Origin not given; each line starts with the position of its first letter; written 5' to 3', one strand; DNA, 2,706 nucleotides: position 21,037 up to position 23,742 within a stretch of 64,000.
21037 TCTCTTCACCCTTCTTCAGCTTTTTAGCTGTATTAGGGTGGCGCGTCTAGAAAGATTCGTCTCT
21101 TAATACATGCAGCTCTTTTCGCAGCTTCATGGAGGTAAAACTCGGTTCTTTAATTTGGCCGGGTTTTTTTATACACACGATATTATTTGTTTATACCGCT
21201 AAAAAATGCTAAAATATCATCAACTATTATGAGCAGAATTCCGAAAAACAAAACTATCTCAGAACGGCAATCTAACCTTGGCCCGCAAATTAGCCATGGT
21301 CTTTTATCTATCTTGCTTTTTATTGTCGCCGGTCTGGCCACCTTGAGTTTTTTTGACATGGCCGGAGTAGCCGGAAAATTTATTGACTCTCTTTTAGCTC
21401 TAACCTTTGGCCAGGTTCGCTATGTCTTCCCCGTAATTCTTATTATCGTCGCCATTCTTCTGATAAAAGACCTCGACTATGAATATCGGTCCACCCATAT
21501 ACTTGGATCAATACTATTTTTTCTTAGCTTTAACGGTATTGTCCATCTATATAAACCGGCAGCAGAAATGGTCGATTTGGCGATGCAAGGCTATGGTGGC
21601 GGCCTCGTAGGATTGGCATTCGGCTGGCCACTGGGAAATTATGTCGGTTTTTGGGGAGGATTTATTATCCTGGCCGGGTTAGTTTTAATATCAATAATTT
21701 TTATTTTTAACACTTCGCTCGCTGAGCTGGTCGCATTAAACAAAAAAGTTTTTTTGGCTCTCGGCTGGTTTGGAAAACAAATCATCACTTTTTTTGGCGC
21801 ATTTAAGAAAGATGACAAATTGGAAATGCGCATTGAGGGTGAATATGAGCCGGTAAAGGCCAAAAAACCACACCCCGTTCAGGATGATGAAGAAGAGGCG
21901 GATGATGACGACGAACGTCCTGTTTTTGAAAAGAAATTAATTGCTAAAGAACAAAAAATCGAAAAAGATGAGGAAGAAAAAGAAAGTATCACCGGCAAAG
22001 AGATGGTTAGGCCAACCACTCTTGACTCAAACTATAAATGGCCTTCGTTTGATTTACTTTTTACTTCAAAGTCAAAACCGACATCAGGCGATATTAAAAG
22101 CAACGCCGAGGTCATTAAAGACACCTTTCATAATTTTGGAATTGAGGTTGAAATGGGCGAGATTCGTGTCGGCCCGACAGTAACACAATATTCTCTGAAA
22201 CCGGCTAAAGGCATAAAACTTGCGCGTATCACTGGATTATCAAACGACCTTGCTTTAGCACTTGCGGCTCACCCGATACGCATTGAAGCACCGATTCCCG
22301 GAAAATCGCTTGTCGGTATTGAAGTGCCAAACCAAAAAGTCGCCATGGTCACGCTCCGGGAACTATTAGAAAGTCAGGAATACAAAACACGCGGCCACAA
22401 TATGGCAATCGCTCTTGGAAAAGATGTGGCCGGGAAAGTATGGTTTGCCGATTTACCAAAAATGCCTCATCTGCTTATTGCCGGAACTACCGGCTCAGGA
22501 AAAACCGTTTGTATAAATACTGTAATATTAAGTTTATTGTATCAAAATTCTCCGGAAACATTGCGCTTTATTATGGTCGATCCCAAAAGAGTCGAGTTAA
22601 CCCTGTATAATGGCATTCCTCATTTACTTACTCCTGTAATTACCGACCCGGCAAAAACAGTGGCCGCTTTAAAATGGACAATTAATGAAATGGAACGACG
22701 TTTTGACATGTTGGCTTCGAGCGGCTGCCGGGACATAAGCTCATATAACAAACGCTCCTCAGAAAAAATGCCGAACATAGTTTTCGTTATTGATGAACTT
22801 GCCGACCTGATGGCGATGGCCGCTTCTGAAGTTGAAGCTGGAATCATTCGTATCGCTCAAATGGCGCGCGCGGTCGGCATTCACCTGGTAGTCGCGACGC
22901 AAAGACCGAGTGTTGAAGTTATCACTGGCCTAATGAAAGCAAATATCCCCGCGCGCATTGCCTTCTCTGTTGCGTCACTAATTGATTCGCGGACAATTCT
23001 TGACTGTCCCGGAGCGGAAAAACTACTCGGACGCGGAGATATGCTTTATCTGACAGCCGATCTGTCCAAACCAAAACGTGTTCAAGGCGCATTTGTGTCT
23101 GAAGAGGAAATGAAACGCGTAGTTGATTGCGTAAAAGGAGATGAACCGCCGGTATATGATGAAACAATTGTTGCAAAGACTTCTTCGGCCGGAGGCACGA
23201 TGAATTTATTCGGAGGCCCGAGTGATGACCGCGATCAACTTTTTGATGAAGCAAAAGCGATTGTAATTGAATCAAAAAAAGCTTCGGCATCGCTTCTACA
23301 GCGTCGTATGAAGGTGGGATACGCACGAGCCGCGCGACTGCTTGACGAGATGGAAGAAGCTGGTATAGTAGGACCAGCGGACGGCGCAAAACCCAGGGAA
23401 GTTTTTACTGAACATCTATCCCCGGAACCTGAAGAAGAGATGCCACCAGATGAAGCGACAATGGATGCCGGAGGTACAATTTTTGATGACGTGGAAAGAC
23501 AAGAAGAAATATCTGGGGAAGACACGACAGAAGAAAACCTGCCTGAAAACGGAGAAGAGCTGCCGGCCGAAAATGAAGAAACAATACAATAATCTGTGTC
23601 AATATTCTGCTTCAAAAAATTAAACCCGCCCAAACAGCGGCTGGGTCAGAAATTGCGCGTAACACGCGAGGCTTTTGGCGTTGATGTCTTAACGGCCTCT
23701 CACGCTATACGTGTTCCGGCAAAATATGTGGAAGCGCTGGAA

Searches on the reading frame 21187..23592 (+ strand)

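Call 30: search_protein_families(library=pfam, proteins=[window:21187-23592:+], max_evalue=0.00001)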
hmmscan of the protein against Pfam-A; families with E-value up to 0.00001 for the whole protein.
window:21187-23592:+ (801 aa): 4 families
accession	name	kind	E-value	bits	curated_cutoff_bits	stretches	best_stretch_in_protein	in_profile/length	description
PF01580.24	FtsK_SpoIIIE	-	4.5e-59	200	24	1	390-576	2-221/221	FtsK/SpoIIIE family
PF17854.6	FtsK_alpha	-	1.1e-29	103.1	22.9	1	286-382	2-101/101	FtsK alpha domain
PF09397.16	FtsK_gamma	-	3.3e-28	97.6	30.6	1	681-741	2-62/63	Ftsk gamma domain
PF13491.11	FtsK_4TM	-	3.9e-10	40.1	23.1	1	57-182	45-167/171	4TM region of DNA translocase FtsK/SpoIIIE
